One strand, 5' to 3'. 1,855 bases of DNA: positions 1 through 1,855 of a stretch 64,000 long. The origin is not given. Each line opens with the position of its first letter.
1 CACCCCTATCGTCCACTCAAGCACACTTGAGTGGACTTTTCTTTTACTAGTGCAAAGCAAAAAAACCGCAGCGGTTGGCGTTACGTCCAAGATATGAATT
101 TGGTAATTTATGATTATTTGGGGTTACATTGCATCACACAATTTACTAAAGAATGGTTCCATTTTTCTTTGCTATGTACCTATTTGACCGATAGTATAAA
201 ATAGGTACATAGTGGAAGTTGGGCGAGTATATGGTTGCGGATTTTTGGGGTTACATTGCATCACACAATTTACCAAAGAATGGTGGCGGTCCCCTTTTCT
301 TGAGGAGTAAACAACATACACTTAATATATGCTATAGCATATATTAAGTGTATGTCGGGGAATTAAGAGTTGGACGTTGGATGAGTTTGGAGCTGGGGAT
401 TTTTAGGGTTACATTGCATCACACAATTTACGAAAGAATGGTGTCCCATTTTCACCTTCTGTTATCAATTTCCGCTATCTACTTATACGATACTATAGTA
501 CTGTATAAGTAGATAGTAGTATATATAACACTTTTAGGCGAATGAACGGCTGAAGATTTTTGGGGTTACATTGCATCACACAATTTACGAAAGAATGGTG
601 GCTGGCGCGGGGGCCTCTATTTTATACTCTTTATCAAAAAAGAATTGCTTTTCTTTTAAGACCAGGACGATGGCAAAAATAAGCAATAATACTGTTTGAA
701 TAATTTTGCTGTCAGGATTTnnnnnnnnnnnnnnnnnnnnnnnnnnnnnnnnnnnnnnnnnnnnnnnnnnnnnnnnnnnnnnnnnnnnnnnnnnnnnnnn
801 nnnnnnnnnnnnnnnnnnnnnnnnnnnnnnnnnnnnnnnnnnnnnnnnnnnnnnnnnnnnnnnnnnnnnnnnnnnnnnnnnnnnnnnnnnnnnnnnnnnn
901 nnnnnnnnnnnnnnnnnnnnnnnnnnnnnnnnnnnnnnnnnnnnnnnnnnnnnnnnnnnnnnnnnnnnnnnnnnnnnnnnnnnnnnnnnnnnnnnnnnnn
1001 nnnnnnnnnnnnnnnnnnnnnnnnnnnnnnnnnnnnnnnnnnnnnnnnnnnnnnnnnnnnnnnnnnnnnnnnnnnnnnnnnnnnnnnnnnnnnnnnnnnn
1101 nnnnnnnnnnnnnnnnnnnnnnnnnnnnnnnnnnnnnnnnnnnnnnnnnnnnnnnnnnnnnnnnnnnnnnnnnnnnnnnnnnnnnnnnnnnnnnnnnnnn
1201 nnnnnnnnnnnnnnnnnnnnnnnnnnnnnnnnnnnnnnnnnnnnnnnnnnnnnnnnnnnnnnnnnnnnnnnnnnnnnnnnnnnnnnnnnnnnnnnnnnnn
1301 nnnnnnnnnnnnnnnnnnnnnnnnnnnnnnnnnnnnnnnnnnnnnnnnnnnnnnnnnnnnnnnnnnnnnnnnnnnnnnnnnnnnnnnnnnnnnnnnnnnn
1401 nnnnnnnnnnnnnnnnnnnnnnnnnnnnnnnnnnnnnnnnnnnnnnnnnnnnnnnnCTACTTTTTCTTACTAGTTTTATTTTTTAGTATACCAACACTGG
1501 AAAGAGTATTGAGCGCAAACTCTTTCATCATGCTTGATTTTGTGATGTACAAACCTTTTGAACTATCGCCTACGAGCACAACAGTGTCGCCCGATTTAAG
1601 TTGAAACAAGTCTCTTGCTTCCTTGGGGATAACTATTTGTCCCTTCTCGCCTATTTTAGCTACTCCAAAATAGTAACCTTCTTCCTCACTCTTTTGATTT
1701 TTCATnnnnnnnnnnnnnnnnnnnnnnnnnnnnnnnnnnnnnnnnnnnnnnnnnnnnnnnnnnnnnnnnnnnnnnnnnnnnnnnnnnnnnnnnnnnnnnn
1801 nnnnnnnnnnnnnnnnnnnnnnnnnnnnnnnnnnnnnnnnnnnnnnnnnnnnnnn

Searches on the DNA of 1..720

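Call 75: search_rna_families(source=window, start=1, end=720, threshold=evalue, max_evalue=1)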
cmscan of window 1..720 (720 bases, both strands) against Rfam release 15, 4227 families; matches with E-value up to 1: 12.
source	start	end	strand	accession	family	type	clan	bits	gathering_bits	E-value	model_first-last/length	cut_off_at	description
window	154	226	+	RF00705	mir-202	Gene; miRNA;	-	29.3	51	0.0002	1-76/76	no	mir-202 microRNA precursor family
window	312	357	-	RF04195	MIR6217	Gene; miRNA;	-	26.6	110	0.001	1-228/228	no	MIR6217 microRNA precursor family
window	311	358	+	RF01024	mir-944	Gene; miRNA;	-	24.7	100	0.064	1-88/88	no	mir-944 microRNA precursor family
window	315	355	-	RF03887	mir-2511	Gene; miRNA;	-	22.6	100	0.072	1-85/85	no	mir-2511 microRNA precursor family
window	1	42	+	RF00112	CyaR_RyeE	Gene; sRNA;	-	22.3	47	0.17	44-85/85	5'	CyaR/Rye RNA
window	314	355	-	RF04158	mir-568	Gene; miRNA;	-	21.2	75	0.87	25-68/93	no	mir-568 microRNA precursor family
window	314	355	+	RF04158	mir-568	Gene; miRNA;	-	21.2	75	0.87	25-68/93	no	mir-568 microRNA precursor family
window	154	220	-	RF00705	mir-202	Gene; miRNA;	-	20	51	0.092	1-76/76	no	mir-202 microRNA precursor family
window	475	517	-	RF03867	mir-4081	Gene; miRNA;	-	19.7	70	0.74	1-51/51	no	mir-4081 microRNA precursor family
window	471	520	-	RF04210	MIR8643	Gene; miRNA;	-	19.6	135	0.33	1-150/150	no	MIR8643 microRNA precursor family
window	169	215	+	RF04092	MIR1508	Gene; miRNA;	-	18.9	70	0.66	1-91/91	no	MIR1508 microRNA precursor family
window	476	515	-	RF04195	MIR6217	Gene; miRNA;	-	16.1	110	0.54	1-228/228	no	MIR6217 microRNA precursor family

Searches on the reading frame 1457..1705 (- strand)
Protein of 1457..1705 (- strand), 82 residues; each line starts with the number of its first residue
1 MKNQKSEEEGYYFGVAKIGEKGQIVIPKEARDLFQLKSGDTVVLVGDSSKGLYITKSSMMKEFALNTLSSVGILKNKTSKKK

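Call 3: search_protein_families(library=pfam, proteins=[window:1457-1705:-], max_evalue=1)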
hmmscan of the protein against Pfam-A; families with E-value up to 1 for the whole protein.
window:1457-1705:- (82 aa): 1 family
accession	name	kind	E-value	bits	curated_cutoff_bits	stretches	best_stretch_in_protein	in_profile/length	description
PF04014.23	MazE_antitoxin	-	2.9e-09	37.2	24.7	1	15-58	1-44/48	Antidote-toxin recognition MazE, bacterial antitoxin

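Call 4: search_protein_families(library=padloc, proteins=[window:1457-1705:-], max_evalue=1)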
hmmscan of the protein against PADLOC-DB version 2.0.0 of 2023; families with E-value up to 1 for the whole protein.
window:1457-1705:- (82 aa): 0 families

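Call 5: search_protein_families(library=ncbifam, proteins=[window:1457-1705:-], max_evalue=1)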
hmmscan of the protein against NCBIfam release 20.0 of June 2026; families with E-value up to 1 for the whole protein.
window:1457-1705:- (82 aa): 8 families
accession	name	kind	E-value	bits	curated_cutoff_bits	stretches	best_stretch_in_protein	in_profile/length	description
TIGR01439.1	lp_hng_hel_AbrB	domain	2.4e-12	46.4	28.3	1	16-54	2-40/44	transcriptional regulator, AbrB family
NF040962.1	near_HgcAB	equivalog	8.5e-08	31.9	70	1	17-60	9-51/70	HgcAB-associated protein HgcC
TIGR02609.1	doc_partner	hypoth_equivalog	0.00011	22.4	55.9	1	16-68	4-55/74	putative addiction module antidote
NF006352.0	PRK08577.1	equivalog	0.00017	21.7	140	1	16-51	7-42/136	hypothetical protein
TIGR02851.1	spore_V_T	equivalog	0.001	19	235.9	1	15-63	6-54/180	stage V sporulation protein T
NF050106.1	TA_MazE_antitoxin_Deino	equivalog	0.0056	16.8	65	1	22-47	1-26/65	type II toxin-antitoxin system MazE family antitoxin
NF033820.0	STM0539_fam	subfamily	0.0092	15.6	50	1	3-65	65-128/141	STM0539 family protein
NF007429.0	PRK09974.1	equivalog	0.029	14.3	125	1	15-58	14-57/114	type II toxin-antitoxin system PrlF family antitoxin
